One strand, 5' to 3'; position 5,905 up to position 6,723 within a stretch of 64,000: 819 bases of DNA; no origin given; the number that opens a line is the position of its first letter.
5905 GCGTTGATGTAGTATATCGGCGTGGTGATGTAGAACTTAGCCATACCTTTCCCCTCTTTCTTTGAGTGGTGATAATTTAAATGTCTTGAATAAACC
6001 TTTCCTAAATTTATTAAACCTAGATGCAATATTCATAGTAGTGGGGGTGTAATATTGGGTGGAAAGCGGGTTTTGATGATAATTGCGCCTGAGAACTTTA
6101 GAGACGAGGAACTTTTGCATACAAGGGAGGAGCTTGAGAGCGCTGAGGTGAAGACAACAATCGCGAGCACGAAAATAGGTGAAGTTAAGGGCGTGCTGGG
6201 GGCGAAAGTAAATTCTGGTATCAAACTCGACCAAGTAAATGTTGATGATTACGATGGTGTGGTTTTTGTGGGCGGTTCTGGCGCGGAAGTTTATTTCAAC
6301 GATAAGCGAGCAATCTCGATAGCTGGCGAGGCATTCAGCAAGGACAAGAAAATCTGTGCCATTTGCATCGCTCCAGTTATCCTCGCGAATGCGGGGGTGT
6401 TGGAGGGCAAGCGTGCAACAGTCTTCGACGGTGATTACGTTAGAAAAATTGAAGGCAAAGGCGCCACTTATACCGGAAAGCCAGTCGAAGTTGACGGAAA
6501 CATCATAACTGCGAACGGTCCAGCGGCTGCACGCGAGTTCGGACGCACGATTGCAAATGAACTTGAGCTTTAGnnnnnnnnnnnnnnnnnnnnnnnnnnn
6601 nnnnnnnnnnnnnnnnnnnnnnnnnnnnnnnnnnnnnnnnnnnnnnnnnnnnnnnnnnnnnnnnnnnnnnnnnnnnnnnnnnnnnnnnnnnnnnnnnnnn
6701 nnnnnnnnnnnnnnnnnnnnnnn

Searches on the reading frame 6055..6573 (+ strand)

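Call 74: search_protein_families(library=pfam, proteins=[window:6055-6573:+], max_evalue=0.001)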
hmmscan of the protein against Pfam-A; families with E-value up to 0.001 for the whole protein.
window:6055-6573:+ (172 aa): 1 family
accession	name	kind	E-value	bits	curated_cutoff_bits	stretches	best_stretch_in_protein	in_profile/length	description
PF01965.30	DJ-1_PfpI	-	4.2e-38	131.2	26.6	1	4-168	1-164/165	DJ-1/PfpI family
